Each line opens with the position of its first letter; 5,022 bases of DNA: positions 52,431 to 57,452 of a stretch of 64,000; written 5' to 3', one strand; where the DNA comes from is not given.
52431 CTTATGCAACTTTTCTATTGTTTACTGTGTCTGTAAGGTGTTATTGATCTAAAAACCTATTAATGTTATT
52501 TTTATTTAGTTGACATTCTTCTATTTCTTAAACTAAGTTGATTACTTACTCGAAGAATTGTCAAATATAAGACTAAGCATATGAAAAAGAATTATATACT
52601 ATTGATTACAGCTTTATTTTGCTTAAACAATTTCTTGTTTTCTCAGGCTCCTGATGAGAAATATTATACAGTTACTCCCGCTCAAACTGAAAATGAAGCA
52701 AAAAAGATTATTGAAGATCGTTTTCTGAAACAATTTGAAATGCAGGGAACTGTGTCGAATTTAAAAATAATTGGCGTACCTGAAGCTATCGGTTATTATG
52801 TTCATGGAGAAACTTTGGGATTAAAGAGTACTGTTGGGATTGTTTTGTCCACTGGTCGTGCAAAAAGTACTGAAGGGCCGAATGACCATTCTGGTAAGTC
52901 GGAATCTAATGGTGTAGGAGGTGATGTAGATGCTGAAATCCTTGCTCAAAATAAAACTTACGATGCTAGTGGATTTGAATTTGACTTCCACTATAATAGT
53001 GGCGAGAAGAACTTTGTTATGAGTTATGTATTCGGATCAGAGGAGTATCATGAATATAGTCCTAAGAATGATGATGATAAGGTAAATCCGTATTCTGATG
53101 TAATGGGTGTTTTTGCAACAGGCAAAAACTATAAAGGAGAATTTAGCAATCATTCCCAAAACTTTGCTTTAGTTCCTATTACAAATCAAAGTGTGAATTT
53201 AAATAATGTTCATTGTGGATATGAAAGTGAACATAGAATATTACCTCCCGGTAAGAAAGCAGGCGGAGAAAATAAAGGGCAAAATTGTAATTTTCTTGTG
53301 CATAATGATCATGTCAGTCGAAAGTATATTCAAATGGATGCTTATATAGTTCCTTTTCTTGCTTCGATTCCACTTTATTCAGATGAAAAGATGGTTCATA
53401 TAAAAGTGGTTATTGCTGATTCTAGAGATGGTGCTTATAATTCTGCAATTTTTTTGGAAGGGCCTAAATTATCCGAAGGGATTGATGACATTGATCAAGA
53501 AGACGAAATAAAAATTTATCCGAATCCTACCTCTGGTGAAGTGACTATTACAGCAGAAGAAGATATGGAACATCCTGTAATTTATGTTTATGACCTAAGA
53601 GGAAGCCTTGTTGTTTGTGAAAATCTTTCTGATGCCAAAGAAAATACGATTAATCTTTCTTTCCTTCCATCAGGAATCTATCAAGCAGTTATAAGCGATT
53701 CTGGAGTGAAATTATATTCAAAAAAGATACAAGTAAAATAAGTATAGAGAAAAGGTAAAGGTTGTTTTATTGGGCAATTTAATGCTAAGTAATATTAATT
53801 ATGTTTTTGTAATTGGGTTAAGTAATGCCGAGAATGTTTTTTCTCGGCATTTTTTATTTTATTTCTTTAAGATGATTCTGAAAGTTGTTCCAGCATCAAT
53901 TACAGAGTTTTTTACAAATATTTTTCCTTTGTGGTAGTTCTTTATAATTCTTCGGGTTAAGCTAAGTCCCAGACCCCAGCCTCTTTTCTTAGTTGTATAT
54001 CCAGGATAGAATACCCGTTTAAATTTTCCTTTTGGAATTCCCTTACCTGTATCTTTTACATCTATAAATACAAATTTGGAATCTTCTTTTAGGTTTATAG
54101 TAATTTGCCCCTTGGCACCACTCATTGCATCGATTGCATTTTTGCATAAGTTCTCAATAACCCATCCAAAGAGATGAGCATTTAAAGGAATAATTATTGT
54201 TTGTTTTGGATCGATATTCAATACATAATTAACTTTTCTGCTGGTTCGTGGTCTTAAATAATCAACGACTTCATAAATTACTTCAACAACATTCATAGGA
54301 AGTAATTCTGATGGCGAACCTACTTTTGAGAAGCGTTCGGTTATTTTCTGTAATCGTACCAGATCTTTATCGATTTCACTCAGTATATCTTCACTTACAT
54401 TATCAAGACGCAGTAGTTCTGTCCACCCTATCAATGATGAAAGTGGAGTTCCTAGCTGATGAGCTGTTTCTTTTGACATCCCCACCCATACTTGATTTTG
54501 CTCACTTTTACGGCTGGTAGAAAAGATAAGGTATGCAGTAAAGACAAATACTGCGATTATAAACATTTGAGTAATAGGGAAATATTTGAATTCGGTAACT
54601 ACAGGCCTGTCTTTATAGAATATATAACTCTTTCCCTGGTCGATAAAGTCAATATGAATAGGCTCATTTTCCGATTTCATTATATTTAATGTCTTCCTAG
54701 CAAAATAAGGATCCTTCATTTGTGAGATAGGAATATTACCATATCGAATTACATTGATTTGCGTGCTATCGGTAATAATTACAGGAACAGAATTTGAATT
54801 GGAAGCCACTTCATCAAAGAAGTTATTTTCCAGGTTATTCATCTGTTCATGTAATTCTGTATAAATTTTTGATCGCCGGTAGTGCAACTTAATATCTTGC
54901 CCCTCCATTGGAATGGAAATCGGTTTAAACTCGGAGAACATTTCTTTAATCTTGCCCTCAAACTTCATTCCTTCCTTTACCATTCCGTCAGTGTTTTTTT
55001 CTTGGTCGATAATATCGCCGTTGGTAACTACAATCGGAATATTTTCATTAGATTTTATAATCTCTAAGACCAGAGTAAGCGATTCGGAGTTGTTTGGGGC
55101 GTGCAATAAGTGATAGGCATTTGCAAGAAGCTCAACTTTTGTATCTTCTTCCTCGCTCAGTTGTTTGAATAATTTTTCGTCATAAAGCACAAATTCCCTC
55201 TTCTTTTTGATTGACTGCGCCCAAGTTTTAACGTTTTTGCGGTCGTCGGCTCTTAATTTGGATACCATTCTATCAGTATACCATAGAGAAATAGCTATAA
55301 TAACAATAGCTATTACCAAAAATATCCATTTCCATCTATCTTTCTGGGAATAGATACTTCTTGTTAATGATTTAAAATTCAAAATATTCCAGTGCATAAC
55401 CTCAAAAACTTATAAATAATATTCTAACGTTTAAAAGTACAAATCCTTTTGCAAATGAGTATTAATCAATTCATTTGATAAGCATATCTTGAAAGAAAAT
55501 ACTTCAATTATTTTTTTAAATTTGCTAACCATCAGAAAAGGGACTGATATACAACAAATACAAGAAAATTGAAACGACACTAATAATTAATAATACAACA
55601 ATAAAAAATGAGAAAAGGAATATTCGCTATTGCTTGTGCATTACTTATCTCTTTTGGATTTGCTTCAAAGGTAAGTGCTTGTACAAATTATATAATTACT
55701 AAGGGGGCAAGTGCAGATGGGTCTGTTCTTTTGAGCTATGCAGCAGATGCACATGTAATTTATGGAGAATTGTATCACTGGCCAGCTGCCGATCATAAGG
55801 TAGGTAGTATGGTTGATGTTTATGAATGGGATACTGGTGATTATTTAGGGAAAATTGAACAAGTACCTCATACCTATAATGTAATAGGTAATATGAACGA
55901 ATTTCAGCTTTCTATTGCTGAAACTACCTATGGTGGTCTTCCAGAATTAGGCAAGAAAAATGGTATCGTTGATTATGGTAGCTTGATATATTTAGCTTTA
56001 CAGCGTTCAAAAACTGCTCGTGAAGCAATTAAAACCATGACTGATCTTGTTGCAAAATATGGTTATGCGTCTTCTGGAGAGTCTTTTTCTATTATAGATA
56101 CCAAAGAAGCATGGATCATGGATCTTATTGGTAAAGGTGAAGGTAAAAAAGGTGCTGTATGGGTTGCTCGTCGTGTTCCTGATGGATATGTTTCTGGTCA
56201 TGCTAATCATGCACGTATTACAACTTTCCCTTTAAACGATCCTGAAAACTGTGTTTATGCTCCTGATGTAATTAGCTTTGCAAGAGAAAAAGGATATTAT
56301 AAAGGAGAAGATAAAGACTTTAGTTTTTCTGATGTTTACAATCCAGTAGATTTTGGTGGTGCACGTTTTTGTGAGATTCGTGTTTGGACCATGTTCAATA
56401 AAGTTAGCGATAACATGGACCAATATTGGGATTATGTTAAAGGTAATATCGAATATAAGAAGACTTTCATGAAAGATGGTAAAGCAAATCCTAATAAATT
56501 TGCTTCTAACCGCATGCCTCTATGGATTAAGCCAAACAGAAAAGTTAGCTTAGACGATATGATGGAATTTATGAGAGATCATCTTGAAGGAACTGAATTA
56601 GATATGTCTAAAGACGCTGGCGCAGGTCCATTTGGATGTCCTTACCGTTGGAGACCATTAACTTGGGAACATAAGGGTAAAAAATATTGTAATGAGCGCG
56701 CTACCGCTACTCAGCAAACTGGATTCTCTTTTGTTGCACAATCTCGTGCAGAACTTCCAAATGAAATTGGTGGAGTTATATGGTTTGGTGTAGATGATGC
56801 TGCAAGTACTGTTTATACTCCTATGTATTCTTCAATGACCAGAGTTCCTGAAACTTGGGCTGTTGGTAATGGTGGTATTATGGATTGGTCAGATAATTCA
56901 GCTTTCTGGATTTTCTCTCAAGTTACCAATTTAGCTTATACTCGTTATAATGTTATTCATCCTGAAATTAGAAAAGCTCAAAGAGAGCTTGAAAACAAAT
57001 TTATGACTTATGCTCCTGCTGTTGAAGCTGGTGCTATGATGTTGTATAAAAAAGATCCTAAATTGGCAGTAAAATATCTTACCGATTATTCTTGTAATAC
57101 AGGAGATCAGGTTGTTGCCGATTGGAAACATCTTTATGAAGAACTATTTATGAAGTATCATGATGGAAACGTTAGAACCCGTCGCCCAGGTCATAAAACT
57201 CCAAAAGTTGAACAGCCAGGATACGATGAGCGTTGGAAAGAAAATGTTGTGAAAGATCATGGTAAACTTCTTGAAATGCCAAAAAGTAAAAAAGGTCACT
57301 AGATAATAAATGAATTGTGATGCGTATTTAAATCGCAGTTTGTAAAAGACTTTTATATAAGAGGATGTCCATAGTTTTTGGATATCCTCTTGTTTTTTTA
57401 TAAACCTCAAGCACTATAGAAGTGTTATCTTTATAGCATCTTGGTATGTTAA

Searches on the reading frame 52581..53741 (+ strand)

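Call 8: search_protein_families(library=pfam, proteins=[window:52581-53741:+], max_evalue=0.001)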
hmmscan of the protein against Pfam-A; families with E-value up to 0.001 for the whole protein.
window:52581-53741:+ (386 aa): 1 family
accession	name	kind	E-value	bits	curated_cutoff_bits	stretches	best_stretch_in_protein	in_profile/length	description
PF18962.6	Por_Secre_tail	-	8e-13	48.9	27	1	312-383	1-73/75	Secretion system C-terminal sorting domain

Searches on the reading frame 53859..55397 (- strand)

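Call 8: search_protein_families(library=pfam, proteins=[window:53859-55397:-], max_evalue=0.001)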
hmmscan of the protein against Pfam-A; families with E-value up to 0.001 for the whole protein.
window:53859-55397:- (512 aa): 3 families
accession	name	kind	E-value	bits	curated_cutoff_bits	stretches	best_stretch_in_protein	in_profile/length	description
PF02518.31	HATPase_c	-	2.3e-19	70.3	26.4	1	413-511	9-108/111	Histidine kinase-, DNA gyrase B-, and HSP90-like ATPase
PF00512.31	HisKA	-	1.5e-06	28.6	26.9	1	311-356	9-57/66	His Kinase A (phospho-acceptor) domain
PF14501.12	HATPase_c_5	-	1.8e-06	28.2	22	1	412-493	8-86/102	GHKL domain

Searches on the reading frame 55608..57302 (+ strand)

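Call 8: search_protein_families(library=pfam, proteins=[window:55608-57302:+], max_evalue=0.001)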
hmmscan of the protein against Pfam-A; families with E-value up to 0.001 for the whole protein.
window:55608-57302:+ (564 aa): 1 family
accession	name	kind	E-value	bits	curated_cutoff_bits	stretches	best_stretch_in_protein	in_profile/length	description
PF03577.20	Peptidase_C69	-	4.2e-78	263.5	23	1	57-459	57-401/402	Peptidase family C69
